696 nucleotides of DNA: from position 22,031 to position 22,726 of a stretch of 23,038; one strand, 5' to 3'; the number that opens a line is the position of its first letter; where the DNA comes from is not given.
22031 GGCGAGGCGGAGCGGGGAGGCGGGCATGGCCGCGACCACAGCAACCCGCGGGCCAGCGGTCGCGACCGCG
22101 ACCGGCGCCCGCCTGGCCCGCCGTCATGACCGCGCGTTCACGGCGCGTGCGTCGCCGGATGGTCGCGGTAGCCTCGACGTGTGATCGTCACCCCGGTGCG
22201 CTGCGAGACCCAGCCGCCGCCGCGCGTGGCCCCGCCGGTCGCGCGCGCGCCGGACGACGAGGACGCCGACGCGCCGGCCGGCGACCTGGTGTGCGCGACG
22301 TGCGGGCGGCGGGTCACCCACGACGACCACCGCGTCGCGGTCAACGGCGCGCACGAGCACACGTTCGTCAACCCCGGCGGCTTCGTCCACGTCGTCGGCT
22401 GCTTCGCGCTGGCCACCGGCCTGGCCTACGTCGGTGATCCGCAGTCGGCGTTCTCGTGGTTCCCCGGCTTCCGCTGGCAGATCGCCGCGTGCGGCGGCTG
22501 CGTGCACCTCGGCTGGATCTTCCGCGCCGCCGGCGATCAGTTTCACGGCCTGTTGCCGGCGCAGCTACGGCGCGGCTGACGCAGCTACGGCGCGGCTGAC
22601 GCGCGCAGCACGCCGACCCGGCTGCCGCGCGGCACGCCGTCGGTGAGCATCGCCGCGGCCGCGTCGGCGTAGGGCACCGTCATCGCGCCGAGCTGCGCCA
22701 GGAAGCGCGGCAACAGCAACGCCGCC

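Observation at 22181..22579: Bacterial cereblon-like CULT-domain protein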

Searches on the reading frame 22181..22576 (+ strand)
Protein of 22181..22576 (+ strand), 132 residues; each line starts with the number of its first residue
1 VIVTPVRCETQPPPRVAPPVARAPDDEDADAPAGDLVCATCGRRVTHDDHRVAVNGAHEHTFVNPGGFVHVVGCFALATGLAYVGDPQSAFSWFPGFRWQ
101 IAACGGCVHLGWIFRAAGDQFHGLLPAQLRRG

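Call 3: search_protein_families(library=pfam, proteins=[window:22181-22576:+], max_evalue=1)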
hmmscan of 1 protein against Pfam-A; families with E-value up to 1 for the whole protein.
window:22181-22576:+ (132 aa): 2 families
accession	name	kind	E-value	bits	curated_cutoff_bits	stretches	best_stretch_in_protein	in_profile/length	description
PF05864.17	Chordopox_RPO7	-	0.04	14.6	27.5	1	36-55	5-24/63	Chordopoxvirus DNA-directed RNA polymerase 7 kDa polypeptide (RPO7)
PF24461.1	DUF7576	-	0.052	13.8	27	1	33-54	15-37/60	Family of unknown function (DUF7576)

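Call 4: search_protein_families(library=ncbifam, proteins=[window:22181-22576:+], max_evalue=1)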
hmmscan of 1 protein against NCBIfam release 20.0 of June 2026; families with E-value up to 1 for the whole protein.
window:22181-22576:+ (132 aa): 1 family
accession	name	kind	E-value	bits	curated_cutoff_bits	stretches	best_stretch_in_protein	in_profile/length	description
NF047912.1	ECs_2282_CxxC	subfamily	0.021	14.7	37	1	24-49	16-41/60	ECs_2282 family putative zinc-binding protein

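Call 5: search_solved_structures(query=window:22181-22576:+, max_evalue=1, show_alignments=3)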
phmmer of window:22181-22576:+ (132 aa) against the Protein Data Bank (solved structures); distinct sequences matched with E-value up to 1: 48.
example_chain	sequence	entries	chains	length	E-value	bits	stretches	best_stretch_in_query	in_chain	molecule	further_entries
6r0q_A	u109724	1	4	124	1.5e-22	83.4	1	35-131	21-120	Cereblon isoform 4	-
4v32_A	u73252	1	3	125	5.3e-22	81.6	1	35-131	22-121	CEREBLON ISOFORM 4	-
4v2y_A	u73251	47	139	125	1.2e-21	80.5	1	35-131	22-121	CEREBLON ISOFORM 4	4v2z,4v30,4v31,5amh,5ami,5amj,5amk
7ps9_A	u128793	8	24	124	1.3e-21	80.3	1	35-131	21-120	Cereblon isoform 4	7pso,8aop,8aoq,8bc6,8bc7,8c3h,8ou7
7shh_A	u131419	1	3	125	1.4e-21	80.3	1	35-131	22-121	Cereblon isoform 4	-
9gjq_A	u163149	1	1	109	3e-21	79.2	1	36-129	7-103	Cereblon isoform 4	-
8ou6_A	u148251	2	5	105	4.3e-21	78.7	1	37-131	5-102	Cereblon isoform 4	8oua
8ou9_A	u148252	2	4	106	5.3e-21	78.4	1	37-131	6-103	Cereblon isoform 4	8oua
9dom_A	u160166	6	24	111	5.3e-12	49.2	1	32-117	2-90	Protein cereblon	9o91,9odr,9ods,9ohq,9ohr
4tzc_C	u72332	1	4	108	9.9e-12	48.3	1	60-117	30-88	Protein cereblon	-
3wx1_A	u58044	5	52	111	1e-11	48.2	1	60-117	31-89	Protein cereblon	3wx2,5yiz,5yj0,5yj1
4tzu_A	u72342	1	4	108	1.1e-11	48.2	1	60-117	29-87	Protein cereblon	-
7bqv_A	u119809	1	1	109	2e-11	47.3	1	60-117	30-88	Protein cereblon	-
7bqu_A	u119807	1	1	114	2e-11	47.3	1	60-117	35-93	Protein cereblon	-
9cuo_A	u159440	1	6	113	3.6e-11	46.5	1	60-117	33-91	Protein cereblon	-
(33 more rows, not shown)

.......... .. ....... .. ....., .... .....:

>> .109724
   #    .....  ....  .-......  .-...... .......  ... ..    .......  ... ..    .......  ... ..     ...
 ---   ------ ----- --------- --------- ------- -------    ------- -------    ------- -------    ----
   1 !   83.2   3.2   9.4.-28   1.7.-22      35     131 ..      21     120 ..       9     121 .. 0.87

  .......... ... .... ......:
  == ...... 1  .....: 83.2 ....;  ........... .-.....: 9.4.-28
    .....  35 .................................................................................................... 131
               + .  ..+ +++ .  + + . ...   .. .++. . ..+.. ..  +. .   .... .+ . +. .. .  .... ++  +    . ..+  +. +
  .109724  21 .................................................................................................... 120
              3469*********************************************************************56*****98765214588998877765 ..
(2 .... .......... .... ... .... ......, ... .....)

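Call 12: find_homologous_proteins(query=window:22181-22576:+)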
Query window:22181-22576:+ (132 aa): 328 proteins with E <= 0.001 among 343 candidates; the best 120 are listed.
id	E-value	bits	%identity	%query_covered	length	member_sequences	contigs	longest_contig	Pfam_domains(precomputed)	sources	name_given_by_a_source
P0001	1.6e-83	296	95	100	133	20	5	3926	-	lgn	-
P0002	2.8e-76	272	89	100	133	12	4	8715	-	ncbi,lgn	-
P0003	1.8e-64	234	85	89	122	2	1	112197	-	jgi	jgi:hypothetical protein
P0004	4.3e-54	200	68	99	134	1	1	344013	-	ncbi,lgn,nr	ncbi:MAG: hypothetical protein IPL61_37345 [Myxococcales bacterium]|nr:hypothetical protein [Myxococ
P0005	2.7e-53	198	68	99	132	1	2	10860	-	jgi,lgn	jgi:hypothetical protein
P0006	5.5e-51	190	67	93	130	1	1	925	-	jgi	jgi:hypothetical protein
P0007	1.6e-49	186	71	81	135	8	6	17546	-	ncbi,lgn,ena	-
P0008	2.3e-47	179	69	84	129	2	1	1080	-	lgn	-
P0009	1.1e-46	176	71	75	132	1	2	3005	-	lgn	-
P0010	2.3e-46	175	68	82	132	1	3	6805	-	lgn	-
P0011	2.8e-46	175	76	73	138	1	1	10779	-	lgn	-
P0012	9.4e-46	173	68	81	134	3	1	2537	-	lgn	-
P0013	1.2e-45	173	70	81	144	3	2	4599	-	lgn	-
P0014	5.6e-44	168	68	76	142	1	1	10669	-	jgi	jgi:hypothetical protein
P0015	6.1e-43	164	60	90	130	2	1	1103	-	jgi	jgi:hypothetical protein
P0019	5.7e-42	161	71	70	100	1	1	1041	PF03226.22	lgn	-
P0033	3.3e-40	155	66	74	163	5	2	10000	PF03226.22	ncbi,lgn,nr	ncbi:MAG: hypothetical protein K8M05_35130 [Deltaproteobacteria bacterium]|nr:hypothetical protein [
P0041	7.9e-39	151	55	94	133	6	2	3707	PF03226.22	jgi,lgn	jgi:hypothetical protein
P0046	2.5e-38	149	57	94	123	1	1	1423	PF03226.22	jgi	jgi:hypothetical protein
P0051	4.7e-38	148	64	73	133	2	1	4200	PF03226.22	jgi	-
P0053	7.8e-38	148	59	83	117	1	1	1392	PF03226.22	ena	-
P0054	8.8e-38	147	58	84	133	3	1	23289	PF03226.22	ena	-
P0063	3.1e-37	146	56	88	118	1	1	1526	PF03226.22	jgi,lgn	-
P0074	1.6e-36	143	53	88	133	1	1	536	PF03226.22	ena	-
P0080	3.6e-36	142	58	89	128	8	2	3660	PF03226.22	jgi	jgi:hypothetical protein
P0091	2.3e-35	140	54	84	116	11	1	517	PF03226.22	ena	-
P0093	2.7e-35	139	55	84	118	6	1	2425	PF03226.22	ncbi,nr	ncbi:MAG TPA: cereblon family protein [Kofleriaceae bacterium]|nr:cereblon family protein [Kofleriac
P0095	4.1e-35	139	55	87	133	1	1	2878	PF03226.22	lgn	-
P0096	5.8e-35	138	56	88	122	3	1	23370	PF03226.22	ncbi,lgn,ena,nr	ncbi:MAG TPA: cereblon family protein [Kofleriaceae bacterium]|nr:cereblon family protein [Kofleriac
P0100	6.4e-35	138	60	79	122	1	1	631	PF03226.22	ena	-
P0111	1.4e-34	137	62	73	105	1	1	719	PF03226.22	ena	-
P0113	1.7e-34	137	59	80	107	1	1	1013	PF03226.22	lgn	-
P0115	1.9e-34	137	61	73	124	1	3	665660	PF03226.22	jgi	jgi:predicted RNA-binding Zn-ribbon protein involved in translation (DUF1610 family)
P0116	2.0e-34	137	56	83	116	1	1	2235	PF03226.22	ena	-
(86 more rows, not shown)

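Call 13: find_encoding_contigs(protein=window:22181-22576:+, flank=10000)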
Protein window:22181-22576:+ (132 aa): no gene with exactly this product is on record in the collection.

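Call 16: find_encoding_contigs(protein=P0003, flank=10000, max_places=3)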
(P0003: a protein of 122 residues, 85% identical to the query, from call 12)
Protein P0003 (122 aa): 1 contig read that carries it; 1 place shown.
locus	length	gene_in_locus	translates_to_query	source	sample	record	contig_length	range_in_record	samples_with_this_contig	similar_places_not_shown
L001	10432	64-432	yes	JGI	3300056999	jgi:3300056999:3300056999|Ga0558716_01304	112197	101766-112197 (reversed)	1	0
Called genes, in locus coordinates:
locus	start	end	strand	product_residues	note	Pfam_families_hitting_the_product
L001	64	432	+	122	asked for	-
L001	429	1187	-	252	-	PF00271:Helicase_C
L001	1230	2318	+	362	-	-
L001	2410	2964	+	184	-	-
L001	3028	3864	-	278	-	PF00069:Pkinase, PF07714:PK_Tyr_Ser-Thr (weak)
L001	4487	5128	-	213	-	PF12766:Pyridox_oxase_2, PF01243:PNPOx_N, PF10590:PNP_phzG_C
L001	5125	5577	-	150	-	-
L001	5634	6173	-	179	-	PF00472:RF-1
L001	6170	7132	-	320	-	-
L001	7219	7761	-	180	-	PF00994:MoCF_biosynth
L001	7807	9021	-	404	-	PF02222:ATP-grasp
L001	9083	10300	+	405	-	PF18130:ATPgrasp_N (faint), PF13535:ATP-grasp_4 (faint)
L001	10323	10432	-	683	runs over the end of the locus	PF04107:GCS2, PF00571:CBS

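Call 17: find_encoding_contigs(protein=P0002, flank=10000, max_places=4)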
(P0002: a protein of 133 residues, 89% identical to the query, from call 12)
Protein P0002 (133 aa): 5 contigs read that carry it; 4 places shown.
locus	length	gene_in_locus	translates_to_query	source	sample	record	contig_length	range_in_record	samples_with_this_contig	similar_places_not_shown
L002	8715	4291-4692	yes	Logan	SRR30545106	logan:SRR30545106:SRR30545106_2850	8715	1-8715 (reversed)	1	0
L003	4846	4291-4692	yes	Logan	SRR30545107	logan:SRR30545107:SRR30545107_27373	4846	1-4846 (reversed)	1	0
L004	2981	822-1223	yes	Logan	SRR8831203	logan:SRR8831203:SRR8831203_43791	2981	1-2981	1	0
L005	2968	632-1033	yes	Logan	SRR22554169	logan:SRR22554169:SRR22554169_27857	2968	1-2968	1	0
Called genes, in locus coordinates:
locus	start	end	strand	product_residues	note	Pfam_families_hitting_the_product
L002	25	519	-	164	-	PF00578:AhpC-TSA, PF08534:Redoxin, PF00085:Thioredoxin (weak), PF13905:Thioredoxin_8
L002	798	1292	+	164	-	-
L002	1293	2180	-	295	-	PF03747:ADP_ribosyl_GH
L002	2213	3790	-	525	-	PF00873:ACR_tran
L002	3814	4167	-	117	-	-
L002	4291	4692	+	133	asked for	-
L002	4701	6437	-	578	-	PF00176:SNF2-rel_dom, PF00270:DEAD (faint), PF04851:ResIII, PF00271:Helicase_C (weak)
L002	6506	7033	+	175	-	-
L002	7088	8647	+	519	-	-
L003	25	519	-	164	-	PF00578:AhpC-TSA, PF08534:Redoxin, PF00085:Thioredoxin (weak), PF13905:Thioredoxin_8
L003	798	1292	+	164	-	-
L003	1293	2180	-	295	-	PF03747:ADP_ribosyl_GH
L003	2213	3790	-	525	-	PF00873:ACR_tran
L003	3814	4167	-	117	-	-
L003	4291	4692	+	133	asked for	-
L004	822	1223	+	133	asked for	-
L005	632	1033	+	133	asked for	-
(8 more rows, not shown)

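Call 22: search_protein_representatives(protein=window:22181-22576:+)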
Query: 132 residues. Proteins with E-value up to 0.001 (for the whole library): 1967; up to 1e-10: 1096; up to 1e-30: 3. The best 150 are listed.
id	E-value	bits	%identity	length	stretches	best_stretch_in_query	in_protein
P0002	9.0e-77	272.3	90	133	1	1-132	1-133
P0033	1.1e-40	155.3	63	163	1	27-129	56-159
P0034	2.6e-40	154.0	85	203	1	1-84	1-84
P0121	3.7e-30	121.1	53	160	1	29-128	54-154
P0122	9.1e-30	119.8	57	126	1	16-130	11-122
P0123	8.3e-29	116.7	38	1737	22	36-113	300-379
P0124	3.7e-28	114.6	46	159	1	26-126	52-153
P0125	9.9e-28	113.2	48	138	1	3-129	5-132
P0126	2.6e-27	111.8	48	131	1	13-131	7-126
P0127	2.9e-27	111.7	47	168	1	12-128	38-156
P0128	7.7e-27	110.3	46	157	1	28-128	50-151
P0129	8.6e-27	110.2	41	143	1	7-128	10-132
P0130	1.2e-26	109.7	43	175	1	19-127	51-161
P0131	1.5e-26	109.4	47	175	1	21-128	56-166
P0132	1.6e-26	109.3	50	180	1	25-130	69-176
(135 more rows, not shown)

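Call 24: find_related_loci(query=A1, collection=genome_contigs, flank=6000)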
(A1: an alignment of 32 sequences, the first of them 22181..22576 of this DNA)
Query A1 (132 aa) in genome_contigs; peptide patterns used: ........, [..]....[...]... (x = any residue, [..] = any of these).
161 stretches matched a pattern; 135 encode a relative of the query (tblastn E <= 1e-3); the best 80 are kept; 80 distinct loci.
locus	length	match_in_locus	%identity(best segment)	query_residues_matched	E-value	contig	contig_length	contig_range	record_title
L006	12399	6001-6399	93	1-132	2e-69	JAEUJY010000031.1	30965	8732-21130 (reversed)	MAG: Myxococcales bacterium isolate new MAG-81 k141_1104903, whole genome shotgun sequence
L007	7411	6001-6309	71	30-131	4e-46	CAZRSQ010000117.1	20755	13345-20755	MAG TPA_asm: uncultured Kofleriaceae bacterium isolate SRP287051_co2_177 genome assembly, contig: NODE_5017_length_20755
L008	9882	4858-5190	60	15-129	3e-43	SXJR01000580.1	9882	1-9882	MAG: Myxococcales bacterium isolate F1-120-MAGs089 F1-120__c878963, whole genome shotgun sequence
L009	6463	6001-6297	66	35-132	6e-42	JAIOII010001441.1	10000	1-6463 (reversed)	MAG: Kofleriaceae bacterium isolate MAG_26 contig_279391, whole genome shotgun sequence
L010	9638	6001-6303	65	25-123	2e-39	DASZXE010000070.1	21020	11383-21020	MAG TPA_asm: Kofleriaceae bacterium isolate SMAG_U6175 k141_229759, whole genome shotgun sequence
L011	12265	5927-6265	57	18-129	4e-39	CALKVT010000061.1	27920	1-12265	MAG TPA_asm: uncultured Myxococcales bacterium isolate SRR1506987_bin.35_CONCOCT_v1.1_MAG genome assembly, contig: ERZ76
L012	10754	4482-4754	65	36-125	3e-39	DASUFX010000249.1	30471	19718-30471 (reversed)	MAG TPA_asm: Kofleriaceae bacterium isolate SMAG_U1390 k141_176792, whole genome shotgun sequence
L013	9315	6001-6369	52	6-130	5e-39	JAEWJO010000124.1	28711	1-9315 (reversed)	MAG: Proteobacteria bacterium isolate OH_PBrB_153 k127_493839, whole genome shotgun sequence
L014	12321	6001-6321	54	18-129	2e-38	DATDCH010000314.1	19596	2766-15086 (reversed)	MAG TPA_asm: Kofleriaceae bacterium isolate SMAG_U143 k141_2311003, whole genome shotgun sequence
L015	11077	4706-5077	52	3-130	2e-37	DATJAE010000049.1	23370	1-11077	MAG TPA_asm: Kofleriaceae bacterium isolate SMAG_U15319 k141_2461409, whole genome shotgun sequence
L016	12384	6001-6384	54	10-130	4e-37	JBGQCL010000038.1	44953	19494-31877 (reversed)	MAG: Kofleriaceae bacterium isolate OBJ2_061818_110_40 k141_2506424_length_44953_cov_37.9993, whole genome shotgun seque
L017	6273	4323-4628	59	23-125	6e-37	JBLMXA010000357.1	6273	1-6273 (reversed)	MAG: Acidobacteriota bacterium isolate MAG268 PRJNA957066_bin48_renamed_356, whole genome shotgun sequence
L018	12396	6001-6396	45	3-130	9e-37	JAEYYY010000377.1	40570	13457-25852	MAG: Proteobacteria bacterium isolate OH_CBlB_71 k127_824706, whole genome shotgun sequence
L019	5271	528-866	54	23-129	2e-36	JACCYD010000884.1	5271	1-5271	MAG: Deltaproteobacteria bacterium isolate MGR_bin195 SD2897-2912_k127_5341644, whole genome shotgun sequence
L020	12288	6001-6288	59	36-130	3e-36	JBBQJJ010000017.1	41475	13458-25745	MAG: Haliangiales bacterium isolate Co_metawrap_728 Cmw_728_k141_3220249_length_41475_cov_13.0000, whole genome shotgun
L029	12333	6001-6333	55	22-130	4e-35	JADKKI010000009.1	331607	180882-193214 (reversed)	MAG: Myxococcales bacterium isolate Vibo_18-Q3-R45-57_MAXAC.190 tig00003144-10-3312900, whole genome shotgun sequence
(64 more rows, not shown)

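Call 30: predict_structure(alignment_id=A1)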
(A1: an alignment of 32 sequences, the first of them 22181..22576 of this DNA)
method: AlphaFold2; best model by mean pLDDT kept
length: 132 residues; sequences in the alignment: 32
mean_pLDDT: 81.6   pTM: 0.70
mean pLDDT of the five models: 81.6, 79.6, 79.6, 77.8, 76.9
residues with pLDDT >= 90: 79; 70-90: 19; 50-70: 13; < 50: 21
segments of 3 or more residues with pLDDT < 50: 1-13, 18-20, 22-25
pLDDT, mean of each block of 10 residues (from residue 1): 43 49 51 90 96 93 88 95 92 82 92 94 96 90
secondary structure, 60 per line:
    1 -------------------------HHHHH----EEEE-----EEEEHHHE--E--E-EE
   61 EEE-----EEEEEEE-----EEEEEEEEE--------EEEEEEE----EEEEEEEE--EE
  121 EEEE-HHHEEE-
elements in order: H26-30 E35-38 E44-47 E59-63 E69-75 E81-89 E98-104 E109-116 E119-124 E129-131

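Call 35: fold_search(model_id=the predicted structure, library=pdb)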
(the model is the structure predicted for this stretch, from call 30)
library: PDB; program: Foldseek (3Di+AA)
matches with E <= 10: 343; with E <= 0.001: 160
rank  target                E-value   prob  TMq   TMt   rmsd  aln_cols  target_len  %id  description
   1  6r0s_A                5.5e-10  1.00  0.71  0.84   2.0       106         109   40  Cereblon isoform 4 from Magnetospirillum gryphiswaldense in complex with compound 4a and hydrolysis product (released 2019-08-07)
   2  6r18_B                5.5e-10  1.00  0.70  0.84   2.8       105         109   38  Cereblon isoform 4 from Magnetospirillum gryphiswaldense in complex with compound 11a (released 2019-08-07)
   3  6r0q_B                6.1e-10  1.00  0.68  0.85   2.0       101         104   40  Mutant cereblon isoform 4 from Magnetospirillum gryphiswaldense in complex with thalidomide metabolite alpha-(o-carbox (released 2019-08-07)
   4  9htl_A                6.1e-10  1.00  0.70  0.84   2.1       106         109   40  Cereblon isoform 4 from Magnetospirillum gryphiswaldense in complex with glutarimide based compound 2j (released 2025-10-29)
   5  4v31_A                6.1e-10  1.00  0.70  0.82   2.1       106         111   40  Cereblon isoform 4 from Magnetospirillum gryphiswaldense in complex with Deoxyuridine (released 2014-12-17)
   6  5amj_A                6.8e-10  1.00  0.70  0.86   1.8       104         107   39  Cereblon isoform 4 from Magnetospirillum gryphiswaldense in complex with Thalidomide, Wash II structure (released 2015-07-01)
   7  6r1a_A                6.8e-10  1.00  0.70  0.82   2.1       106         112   40  Cereblon isoform 4 from Magnetospirillum gryphiswaldense in complex with compound 20b (released 2019-08-07)
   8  5amh                  7.1e-10  1.00  0.69  0.85   1.9       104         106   39  Cereblon isoform 4 from Magnetospirillum gryphiswaldense in complex with Thalidomide, trigonal crystal form (released 2015-07-01)
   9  6r13_A                7.5e-10  1.00  0.71  0.85   2.0       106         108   40  Cereblon isoform 4 from Magnetospirillum gryphiswaldense in complex with compound 7f (released 2019-08-07)
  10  6r0q_A                7.9e-10  1.00  0.70  0.85   1.8       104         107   39  Mutant cereblon isoform 4 from Magnetospirillum gryphiswaldense in complex with thalidomide metabolite alpha-(o-carbox (released 2019-08-07)
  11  6r18_A                7.9e-10  1.00  0.70  0.82   2.1       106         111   40  Cereblon isoform 4 from Magnetospirillum gryphiswaldense in complex with compound 11a (released 2019-08-07)
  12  4v32_A                8.8e-10  1.00  0.70  0.86   1.6       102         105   40  Cereblon isoform 4 from Magnetospirillum gryphiswaldense in complex with Thalidomide, Y101F mutant (released 2014-12-17)
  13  5ohb_A                9.3e-10  1.00  0.70  0.86   1.6       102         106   39  Cereblon isoform 4 from Magnetospirillum gryphiswaldense in complex with Piperidin-2-one (Valerolactam) (released 2018-10-10)
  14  9htp_A                9.3e-10  1.00  0.71  0.88   1.7       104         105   39  Cereblon isoform 4 from Magnetospirillum gryphiswaldense in complex with glutarimide based compound 2p (released 2025-10-29)
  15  4v31_C                1.1e-09  1.00  0.67  0.81   2.3       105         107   39  Cereblon isoform 4 from Magnetospirillum gryphiswaldense in complex with Deoxyuridine (released 2014-12-17)
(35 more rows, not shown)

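Call 46: search_protein_families(library=pfam, alignment_id=A1, max_evalue=0.1)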
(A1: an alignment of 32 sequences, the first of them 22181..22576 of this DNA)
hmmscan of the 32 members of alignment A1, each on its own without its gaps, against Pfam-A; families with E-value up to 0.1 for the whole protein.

A. member 1, window:22181-22576:+ (132 aa): 2 families
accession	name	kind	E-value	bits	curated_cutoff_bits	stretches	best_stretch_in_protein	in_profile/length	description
PF05864.17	Chordopox_RPO7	-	0.04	14.6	27.5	1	36-55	5-24/63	Chordopoxvirus DNA-directed RNA polymerase 7 kDa polypeptide (RPO7)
PF24461.1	DUF7576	-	0.052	13.8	27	1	33-54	15-37/60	Family of unknown function (DUF7576)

B. families by the number of members that match (of 32 scanned): 22 families
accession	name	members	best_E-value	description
PF03226.21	Yippee-Mis18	31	1.2e-07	Yippee zinc-binding/DNA-binding /Mis18, centromere assembly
PF24461.1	DUF7576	6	0.008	Family of unknown function (DUF7576)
PF05864.17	Chordopox_RPO7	4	0.011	Chordopoxvirus DNA-directed RNA polymerase 7 kDa polypeptide (RPO7)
PF03604.18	Zn_ribbon_RPAB4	3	0.0028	DNA directed RNA polymerase, 7 kDa subunit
PF24046.1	At4g08330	3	0.0093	At4g08330 beta-tent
PF01641.26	SelR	3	0.0094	SelR domain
PF03107.22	C1_2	3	0.014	C1 domain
PF10058.14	Zn_ribbon_10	3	0.017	ER junction formation factor lunapark, zinc ribbon finger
PF22289.1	DmmA-like_C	3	0.023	Dimethylamine monooxygenase subunit DmmA-like, C-terminal domain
PF14446.12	Prok-RING_1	2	0.00083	Prokaryotic RING finger family 1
PF09297.16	Zn_ribbon_NUD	2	0.0097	NADH pyrophosphatase zinc ribbon domain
PF20173.3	ZnF_RZ-type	2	0.019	RZ type zinc finger domain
PF06827.20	zf-FPG_IleRS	2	0.024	Zinc finger found in FPG and IleRS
PF24458.1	DUF7573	2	0.092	Domain of unknown function (DUF7573)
PF13248.11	Zn_ribbon_3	1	0.034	zinc-ribbon domain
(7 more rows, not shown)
